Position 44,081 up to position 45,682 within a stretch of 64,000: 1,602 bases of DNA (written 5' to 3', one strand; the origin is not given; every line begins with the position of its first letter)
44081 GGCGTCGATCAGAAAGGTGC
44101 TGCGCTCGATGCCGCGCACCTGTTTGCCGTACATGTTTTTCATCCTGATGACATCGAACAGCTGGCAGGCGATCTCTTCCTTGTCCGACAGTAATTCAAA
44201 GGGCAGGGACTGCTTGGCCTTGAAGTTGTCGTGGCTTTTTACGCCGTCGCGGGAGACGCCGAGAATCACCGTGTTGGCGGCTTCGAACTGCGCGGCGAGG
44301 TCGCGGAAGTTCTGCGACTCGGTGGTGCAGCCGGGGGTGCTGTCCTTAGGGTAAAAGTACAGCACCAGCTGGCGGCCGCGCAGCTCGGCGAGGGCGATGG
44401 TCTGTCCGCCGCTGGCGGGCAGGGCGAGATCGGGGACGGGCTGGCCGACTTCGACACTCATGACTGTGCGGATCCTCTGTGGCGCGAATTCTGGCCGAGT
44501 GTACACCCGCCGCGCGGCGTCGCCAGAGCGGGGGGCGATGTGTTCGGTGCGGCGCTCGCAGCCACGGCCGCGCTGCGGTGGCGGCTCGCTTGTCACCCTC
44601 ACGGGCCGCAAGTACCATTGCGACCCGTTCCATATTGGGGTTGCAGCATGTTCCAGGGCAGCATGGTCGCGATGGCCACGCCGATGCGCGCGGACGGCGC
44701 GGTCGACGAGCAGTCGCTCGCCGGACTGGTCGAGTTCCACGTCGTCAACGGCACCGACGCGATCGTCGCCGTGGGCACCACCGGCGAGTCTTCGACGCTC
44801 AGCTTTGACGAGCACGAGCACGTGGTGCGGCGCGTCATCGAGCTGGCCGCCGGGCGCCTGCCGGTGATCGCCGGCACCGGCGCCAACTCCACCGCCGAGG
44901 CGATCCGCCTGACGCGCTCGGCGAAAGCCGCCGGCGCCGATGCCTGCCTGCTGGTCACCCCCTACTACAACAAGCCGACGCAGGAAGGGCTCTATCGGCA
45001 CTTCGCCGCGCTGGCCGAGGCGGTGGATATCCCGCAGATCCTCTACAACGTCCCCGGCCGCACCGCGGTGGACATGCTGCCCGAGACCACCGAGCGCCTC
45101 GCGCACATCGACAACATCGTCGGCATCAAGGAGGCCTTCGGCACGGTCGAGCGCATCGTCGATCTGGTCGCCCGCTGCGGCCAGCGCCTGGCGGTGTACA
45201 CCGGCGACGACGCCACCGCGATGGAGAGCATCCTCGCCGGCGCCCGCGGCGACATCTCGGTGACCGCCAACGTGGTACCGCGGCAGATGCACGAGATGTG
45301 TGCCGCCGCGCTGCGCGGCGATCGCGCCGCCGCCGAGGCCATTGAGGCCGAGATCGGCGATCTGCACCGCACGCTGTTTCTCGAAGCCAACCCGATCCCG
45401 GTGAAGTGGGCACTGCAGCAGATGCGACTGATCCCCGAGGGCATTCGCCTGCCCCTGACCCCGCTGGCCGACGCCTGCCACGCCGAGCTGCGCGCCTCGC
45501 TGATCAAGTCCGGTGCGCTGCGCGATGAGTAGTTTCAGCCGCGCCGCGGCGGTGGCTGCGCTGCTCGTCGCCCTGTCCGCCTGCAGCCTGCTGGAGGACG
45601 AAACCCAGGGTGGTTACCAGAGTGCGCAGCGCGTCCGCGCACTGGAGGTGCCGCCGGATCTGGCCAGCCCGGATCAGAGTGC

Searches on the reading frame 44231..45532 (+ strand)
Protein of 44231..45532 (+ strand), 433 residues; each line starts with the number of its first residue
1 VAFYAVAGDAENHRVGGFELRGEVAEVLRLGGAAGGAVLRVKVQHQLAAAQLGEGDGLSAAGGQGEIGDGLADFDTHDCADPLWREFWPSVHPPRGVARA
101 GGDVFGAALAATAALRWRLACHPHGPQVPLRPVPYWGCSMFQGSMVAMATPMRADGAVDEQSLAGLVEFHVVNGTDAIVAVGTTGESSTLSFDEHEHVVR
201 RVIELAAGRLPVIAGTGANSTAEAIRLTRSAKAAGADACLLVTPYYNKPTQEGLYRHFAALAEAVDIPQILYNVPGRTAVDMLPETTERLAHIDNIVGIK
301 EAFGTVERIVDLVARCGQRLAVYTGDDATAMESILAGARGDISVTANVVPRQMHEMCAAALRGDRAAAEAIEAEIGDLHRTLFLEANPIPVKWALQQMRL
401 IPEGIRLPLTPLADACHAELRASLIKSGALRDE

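Call 61: search_protein_families(library=pfam, proteins=[window:44231-45532:+], max_evalue=0.00001)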
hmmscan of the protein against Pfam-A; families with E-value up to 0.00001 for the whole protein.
window:44231-45532:+ (433 aa): 1 family
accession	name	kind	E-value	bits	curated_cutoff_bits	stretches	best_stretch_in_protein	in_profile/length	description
PF00701.28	DHDPS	-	4e-102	341.3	22.1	1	141-424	2-286/289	Dihydrodipicolinate synthetase family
